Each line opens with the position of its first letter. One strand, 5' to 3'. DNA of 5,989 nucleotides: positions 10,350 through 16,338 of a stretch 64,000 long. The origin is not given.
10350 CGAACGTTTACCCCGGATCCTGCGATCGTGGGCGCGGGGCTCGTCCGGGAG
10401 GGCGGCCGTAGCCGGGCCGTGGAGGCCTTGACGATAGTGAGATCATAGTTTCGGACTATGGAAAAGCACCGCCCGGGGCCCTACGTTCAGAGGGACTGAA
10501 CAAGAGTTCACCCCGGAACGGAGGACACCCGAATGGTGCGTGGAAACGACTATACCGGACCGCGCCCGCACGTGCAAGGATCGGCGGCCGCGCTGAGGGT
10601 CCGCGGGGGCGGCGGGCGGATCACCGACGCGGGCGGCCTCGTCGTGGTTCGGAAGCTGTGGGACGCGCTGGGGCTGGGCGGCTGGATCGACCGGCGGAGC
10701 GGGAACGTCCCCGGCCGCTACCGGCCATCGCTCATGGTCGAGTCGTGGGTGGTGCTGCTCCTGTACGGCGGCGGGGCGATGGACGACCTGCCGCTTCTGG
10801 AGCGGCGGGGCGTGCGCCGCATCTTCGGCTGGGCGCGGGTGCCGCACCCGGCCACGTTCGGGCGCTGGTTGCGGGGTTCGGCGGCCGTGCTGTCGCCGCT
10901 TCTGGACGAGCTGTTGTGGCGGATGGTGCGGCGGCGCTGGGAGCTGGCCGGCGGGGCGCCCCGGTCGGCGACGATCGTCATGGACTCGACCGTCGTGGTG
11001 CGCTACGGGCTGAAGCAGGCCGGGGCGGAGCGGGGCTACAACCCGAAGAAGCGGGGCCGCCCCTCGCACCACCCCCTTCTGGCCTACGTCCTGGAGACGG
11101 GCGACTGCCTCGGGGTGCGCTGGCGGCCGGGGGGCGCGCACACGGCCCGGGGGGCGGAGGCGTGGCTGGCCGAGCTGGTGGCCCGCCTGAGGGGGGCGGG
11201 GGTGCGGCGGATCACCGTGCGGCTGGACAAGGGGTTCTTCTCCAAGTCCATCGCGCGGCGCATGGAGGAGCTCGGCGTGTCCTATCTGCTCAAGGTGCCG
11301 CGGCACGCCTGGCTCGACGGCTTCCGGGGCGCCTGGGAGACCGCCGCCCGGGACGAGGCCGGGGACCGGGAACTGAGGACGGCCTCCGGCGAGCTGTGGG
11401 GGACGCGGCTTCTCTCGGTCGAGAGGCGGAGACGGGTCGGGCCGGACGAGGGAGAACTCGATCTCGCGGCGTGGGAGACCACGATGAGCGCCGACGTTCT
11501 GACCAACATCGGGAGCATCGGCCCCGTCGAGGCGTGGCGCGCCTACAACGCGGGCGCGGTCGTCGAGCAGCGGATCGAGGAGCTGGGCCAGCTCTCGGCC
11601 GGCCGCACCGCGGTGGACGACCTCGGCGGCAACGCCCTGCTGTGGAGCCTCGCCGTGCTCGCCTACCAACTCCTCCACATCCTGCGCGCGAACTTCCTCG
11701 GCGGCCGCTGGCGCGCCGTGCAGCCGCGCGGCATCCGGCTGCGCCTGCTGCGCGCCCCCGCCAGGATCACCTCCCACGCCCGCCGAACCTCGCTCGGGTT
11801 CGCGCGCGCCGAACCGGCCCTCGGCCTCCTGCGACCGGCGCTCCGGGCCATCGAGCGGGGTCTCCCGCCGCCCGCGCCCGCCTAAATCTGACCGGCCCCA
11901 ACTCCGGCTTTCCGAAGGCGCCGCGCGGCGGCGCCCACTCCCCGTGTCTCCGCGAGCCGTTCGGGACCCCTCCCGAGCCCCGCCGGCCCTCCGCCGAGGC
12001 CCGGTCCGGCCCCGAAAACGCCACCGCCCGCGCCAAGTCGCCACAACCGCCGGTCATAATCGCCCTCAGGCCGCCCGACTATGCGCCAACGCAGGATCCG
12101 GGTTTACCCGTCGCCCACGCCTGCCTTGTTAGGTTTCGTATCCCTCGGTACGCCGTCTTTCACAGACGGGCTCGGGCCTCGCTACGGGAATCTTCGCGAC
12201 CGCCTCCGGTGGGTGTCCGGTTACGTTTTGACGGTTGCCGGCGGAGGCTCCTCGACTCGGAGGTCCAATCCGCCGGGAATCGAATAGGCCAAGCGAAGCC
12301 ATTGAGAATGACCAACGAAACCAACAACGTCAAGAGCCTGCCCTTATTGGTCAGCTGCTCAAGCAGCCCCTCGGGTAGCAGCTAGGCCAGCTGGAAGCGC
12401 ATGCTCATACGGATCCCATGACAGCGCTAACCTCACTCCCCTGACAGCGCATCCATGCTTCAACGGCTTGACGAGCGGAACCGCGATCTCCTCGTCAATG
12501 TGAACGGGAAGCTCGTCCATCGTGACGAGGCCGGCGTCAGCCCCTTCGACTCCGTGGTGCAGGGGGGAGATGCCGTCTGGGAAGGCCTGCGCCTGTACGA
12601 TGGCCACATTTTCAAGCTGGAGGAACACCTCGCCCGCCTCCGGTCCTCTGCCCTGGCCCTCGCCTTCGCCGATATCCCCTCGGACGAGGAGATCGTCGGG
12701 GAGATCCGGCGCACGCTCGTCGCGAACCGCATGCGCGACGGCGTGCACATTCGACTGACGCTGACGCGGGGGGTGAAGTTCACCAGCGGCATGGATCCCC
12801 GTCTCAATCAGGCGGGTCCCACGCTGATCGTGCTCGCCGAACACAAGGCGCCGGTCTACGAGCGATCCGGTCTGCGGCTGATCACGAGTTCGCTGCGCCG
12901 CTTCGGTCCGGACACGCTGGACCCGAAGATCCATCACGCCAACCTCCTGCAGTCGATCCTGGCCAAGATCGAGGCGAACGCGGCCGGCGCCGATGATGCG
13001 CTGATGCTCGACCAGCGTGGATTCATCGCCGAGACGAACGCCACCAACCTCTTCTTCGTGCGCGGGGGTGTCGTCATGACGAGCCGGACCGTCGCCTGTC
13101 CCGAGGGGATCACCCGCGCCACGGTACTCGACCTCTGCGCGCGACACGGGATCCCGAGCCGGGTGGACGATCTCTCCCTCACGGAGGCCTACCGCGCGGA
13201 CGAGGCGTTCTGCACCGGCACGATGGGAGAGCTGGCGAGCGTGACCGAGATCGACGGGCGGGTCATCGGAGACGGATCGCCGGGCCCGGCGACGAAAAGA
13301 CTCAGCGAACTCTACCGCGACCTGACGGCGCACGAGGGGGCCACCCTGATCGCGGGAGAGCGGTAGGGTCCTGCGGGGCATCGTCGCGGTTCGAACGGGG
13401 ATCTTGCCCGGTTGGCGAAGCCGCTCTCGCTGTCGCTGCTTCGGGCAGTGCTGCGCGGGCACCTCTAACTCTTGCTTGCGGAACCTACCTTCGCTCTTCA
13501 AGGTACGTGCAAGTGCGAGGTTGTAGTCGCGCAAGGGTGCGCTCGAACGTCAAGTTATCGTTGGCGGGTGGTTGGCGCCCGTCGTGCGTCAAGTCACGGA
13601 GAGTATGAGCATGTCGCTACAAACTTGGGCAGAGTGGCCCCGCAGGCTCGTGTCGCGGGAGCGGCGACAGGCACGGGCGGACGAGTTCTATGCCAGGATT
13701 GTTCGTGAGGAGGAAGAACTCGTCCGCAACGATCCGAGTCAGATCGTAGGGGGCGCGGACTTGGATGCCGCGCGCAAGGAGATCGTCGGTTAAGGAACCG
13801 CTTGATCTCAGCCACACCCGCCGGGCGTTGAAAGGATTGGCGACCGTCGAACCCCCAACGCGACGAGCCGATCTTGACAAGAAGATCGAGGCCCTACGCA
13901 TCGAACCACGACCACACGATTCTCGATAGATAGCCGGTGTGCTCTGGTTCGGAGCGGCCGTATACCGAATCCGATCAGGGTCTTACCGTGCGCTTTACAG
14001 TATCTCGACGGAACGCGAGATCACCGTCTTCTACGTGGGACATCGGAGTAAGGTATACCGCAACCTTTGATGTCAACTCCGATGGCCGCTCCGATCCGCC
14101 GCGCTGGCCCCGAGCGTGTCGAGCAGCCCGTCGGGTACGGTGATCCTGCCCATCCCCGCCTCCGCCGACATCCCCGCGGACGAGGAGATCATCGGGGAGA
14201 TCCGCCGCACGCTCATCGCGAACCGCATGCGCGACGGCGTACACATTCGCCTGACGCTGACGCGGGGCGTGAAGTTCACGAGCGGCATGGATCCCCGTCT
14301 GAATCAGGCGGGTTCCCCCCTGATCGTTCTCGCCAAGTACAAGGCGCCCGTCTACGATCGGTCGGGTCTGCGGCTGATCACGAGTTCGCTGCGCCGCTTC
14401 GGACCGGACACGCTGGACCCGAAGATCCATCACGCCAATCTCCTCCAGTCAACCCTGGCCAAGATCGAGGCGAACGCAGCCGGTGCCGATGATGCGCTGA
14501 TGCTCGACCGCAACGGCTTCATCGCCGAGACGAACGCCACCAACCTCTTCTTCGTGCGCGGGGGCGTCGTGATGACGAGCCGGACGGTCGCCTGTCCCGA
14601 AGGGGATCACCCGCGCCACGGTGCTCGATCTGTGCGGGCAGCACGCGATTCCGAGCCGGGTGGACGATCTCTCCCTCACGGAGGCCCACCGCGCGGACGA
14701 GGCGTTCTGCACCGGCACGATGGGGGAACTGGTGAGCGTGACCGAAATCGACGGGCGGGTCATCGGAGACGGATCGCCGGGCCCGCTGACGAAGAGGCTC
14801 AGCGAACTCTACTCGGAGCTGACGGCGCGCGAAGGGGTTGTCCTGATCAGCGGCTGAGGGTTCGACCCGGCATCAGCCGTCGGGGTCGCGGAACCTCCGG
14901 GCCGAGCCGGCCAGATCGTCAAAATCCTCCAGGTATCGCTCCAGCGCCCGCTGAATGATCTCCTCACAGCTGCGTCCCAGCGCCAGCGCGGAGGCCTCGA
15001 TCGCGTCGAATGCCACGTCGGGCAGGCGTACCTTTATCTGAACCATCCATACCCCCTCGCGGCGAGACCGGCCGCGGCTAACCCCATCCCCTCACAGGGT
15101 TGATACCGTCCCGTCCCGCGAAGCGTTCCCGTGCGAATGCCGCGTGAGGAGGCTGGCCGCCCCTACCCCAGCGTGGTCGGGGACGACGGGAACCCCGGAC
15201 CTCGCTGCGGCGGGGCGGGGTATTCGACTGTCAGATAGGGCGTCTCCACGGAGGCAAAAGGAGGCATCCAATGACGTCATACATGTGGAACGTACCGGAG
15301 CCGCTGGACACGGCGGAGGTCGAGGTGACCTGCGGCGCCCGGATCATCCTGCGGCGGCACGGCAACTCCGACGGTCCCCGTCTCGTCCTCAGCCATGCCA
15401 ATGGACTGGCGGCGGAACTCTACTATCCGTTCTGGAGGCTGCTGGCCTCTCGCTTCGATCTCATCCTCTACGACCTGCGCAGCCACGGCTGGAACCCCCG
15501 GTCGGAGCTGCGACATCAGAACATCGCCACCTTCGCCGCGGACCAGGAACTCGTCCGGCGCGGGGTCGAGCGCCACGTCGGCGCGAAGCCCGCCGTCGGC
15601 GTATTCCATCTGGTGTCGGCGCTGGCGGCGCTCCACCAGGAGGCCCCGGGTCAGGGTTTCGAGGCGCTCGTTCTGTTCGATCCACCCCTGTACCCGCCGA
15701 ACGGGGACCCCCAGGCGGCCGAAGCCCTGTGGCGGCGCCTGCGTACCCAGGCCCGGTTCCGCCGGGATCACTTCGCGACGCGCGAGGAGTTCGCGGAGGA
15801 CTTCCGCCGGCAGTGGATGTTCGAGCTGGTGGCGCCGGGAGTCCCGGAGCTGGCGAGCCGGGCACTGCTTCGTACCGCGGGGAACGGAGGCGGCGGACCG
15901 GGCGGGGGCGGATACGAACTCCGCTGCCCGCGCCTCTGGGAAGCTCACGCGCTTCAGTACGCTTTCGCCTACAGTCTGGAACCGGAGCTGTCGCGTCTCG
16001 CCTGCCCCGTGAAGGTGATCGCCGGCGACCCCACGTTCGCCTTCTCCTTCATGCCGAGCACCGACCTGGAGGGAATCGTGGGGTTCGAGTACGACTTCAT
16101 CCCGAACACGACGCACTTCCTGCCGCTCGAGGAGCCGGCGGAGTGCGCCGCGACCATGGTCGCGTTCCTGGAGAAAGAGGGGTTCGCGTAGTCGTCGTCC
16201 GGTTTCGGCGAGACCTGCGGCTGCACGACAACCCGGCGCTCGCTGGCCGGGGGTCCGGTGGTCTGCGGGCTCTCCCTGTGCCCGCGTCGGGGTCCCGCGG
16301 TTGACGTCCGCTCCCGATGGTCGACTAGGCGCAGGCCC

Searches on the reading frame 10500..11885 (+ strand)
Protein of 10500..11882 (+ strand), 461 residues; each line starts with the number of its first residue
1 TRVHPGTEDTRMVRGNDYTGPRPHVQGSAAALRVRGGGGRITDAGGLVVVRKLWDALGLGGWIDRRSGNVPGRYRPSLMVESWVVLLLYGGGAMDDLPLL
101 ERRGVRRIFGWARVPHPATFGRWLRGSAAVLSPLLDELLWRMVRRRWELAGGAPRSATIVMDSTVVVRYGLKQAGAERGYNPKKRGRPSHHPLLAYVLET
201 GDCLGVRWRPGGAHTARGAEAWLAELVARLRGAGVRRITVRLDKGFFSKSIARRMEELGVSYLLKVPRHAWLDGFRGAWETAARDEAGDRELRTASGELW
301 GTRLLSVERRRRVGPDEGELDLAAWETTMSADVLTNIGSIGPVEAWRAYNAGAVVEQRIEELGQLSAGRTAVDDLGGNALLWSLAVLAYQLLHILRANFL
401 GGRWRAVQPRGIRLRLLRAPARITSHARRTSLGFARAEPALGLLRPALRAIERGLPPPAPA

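Call 26: search_protein_families(library=pfam, proteins=[window:10500-11882:+], max_evalue=0.0001)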
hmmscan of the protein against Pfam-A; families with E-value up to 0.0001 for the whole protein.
window:10500-11882:+ (461 aa): 2 families
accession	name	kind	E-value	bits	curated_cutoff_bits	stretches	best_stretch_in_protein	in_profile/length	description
PF13701.12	DDE_Tnp_1_4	-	2.8e-32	112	34.7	1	29-453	6-432/435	Transposase DDE domain group 1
PF01609.27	DDE_Tnp_1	-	8.5e-13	49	23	1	158-390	6-199/200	Transposase DDE domain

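Call 81: list_cluster_members(proteins=[P0002, P0007, window:10533-11885:+, window:12455-13366:+, window:2269-3306:+, window:35843-36913:-, window:60679-61842:+, window:16360-17451:-, window:43314-46121:+])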
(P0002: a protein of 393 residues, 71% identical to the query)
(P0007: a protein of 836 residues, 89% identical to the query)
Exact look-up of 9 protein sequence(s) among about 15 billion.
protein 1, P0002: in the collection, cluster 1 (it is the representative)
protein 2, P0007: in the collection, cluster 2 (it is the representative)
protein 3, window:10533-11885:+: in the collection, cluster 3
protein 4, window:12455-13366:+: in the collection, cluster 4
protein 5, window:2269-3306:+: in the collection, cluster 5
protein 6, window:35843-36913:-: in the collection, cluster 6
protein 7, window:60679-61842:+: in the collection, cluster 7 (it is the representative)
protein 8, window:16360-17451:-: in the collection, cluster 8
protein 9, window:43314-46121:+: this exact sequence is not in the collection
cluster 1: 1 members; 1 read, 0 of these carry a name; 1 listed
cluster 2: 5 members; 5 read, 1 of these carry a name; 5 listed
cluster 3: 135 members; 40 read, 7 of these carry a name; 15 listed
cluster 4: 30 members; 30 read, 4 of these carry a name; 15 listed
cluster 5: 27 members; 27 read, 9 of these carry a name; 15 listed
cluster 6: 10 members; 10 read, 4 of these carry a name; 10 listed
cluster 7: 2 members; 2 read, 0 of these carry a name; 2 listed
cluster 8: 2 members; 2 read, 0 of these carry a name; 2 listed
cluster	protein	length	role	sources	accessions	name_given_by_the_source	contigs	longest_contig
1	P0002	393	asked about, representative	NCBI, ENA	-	-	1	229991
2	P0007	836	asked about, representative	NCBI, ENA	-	-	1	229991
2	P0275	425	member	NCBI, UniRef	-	-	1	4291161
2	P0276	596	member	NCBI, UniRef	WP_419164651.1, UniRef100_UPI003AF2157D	DEAD/DEAH box helicase [Candidatus Palauibacter sp.] | DEAD/DEAH box helicase n=1 Tax=Candidatus Palauibacter sp. TaxID=3101350 ...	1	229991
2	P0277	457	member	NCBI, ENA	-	-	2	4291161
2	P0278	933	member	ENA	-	-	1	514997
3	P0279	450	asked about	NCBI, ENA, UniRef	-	-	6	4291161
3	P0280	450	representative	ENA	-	-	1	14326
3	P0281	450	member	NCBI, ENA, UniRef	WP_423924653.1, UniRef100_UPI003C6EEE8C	IS1380 family transposase [Candidatus Palauibacter sp.] | IS1380 family transposase n=1 Tax=Candidatus Palauibacter sp. TaxID=3101350 ...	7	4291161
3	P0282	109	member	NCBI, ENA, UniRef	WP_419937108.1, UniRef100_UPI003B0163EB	hypothetical protein [Candidatus Palauibacter sp.] | hypothetical protein n=1 Tax=Candidatus Palauibacter sp. TaxID=3101350 RepID=UPI003B0163EB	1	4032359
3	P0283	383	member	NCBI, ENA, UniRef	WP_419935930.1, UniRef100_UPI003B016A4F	transposase [Candidatus Palauibacter sp.] | transposase n=1 Tax=Candidatus Palauibacter sp. TaxID=3101350 RepID=UPI003B016A4F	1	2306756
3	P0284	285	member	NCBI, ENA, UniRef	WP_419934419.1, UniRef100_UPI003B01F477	winged helix-turn-helix domain-containing protein [Candidatus Palauibacter sp.] | winged helix-turn-helix domain-containing protein n=2 Tax=Candidatus Palauibacter sp. ...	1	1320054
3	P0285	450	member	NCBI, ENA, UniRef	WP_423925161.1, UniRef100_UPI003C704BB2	IS1380 family transposase [Candidatus Palauibacter sp.] | IS1380 family transposase n=1 Tax=Candidatus Palauibacter sp. TaxID=3101350 ...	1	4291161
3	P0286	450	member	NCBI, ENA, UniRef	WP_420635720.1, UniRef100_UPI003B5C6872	IS1380 family transposase [Candidatus Palauibacter sp.] | IS1380 family transposase n=1 Tax=Candidatus Palauibacter sp. TaxID=3101350 ...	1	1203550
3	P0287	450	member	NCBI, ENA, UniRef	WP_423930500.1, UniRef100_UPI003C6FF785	IS1380 family transposase [Candidatus Palauibacter sp.] | IS1380 family transposase n=1 Tax=Candidatus Palauibacter sp. TaxID=3101350 ...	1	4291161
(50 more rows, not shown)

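Call 87: find_encoding_contigs(protein=P0278, flank=10000, max_places=3)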
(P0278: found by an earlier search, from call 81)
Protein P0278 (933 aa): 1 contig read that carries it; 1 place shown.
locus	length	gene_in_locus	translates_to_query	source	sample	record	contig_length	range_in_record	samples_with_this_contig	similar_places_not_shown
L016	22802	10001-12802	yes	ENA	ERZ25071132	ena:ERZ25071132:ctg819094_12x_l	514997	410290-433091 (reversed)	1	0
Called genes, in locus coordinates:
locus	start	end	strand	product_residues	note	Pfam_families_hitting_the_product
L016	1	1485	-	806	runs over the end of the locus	PF07090:GATase1_like (weak)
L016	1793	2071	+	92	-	-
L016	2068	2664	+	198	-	PF01850:PIN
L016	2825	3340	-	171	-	-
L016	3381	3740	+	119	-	-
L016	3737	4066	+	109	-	-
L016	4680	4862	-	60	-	-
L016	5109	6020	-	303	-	PF01063:Aminotran_4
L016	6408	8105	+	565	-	PF28082:ZorA-like_t1 (weak), PF01618:MotA_ExbB (weak)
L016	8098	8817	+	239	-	PF00691:OmpA (weak)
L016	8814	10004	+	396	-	-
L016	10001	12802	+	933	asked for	PF00176:SNF2-rel_dom, PF04851:ResIII, PF00271:Helicase_C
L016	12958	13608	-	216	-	-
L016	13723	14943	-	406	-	PF14690:Zn_ribbon_ISL3, PF13542:HTH_Tnp_ISL3, PF01610:DDE_Tnp_ISL3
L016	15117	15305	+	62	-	-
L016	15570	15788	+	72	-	-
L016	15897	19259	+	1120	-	PF02012:BNR (faint), PF14870:PSII_BNR (faint), PF15902:Sortilin-Vps10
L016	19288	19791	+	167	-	-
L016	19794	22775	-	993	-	PF02368:Big_2, PF02368:Big_2, PF26918:Ig_Eae, PF02368:Big_2, PF26918:Ig_Eae, PF02368:Big_2, PF26918:Ig_Eae, PF02368:Big_2, +11 more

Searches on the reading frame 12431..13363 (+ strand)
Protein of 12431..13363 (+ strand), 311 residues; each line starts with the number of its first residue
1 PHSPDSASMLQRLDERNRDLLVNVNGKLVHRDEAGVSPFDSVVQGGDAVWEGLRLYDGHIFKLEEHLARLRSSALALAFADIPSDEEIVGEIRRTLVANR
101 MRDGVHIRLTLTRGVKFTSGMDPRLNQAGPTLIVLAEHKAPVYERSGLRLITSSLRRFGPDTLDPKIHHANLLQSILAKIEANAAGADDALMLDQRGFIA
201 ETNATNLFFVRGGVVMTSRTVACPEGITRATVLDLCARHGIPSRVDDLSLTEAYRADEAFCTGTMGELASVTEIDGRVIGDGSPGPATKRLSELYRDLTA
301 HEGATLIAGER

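Call 26: search_protein_families(library=pfam, proteins=[window:12431-13363:+], max_evalue=0.0001)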
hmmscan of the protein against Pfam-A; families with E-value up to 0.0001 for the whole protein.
window:12431-13363:+ (311 aa): 1 family
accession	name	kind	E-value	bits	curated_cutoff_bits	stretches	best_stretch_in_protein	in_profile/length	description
PF01063.24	Aminotran_4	-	1.4e-47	162.9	28.5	1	49-274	2-223/223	Amino-transferase class IV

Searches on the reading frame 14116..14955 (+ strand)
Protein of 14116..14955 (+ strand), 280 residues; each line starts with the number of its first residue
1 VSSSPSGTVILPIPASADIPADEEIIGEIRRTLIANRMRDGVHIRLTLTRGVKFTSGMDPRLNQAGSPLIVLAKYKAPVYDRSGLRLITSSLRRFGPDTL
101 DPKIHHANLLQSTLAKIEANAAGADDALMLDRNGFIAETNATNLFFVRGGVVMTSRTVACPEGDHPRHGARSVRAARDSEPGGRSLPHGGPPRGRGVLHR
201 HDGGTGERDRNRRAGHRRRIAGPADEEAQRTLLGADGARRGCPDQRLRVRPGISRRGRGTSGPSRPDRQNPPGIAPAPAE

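Call 28: search_protein_families(library=pfam, proteins=[window:14116-14955:+], max_evalue=0.0001)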
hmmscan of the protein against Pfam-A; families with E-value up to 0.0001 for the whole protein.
window:14116-14955:+ (280 aa): 1 family
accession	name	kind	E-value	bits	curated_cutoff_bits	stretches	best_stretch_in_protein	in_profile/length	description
PF01063.24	Aminotran_4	-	4.6e-20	72.9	28.5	1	22-155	38-166/223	Amino-transferase class IV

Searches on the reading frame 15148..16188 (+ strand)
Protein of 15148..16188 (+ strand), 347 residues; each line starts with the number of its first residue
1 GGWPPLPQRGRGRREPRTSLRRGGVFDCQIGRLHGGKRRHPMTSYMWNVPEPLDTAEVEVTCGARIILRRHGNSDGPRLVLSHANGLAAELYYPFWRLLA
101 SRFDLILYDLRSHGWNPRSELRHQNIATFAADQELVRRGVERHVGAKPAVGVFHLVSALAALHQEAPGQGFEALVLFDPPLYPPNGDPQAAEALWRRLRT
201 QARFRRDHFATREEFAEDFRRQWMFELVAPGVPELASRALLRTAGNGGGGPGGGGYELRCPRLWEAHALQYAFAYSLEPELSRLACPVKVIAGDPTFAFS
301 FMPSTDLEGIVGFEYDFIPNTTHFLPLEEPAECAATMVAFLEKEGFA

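Call 26: search_protein_families(library=pfam, proteins=[window:15148-16188:+], max_evalue=0.0001)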
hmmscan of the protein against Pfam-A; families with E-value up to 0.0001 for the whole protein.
window:15148-16188:+ (347 aa): 1 family
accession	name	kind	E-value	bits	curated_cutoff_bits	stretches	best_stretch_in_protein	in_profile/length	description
PF12697.13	Abhydrolase_6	-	5e-10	40.8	26.3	1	79-335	1-216/217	Alpha/beta hydrolase family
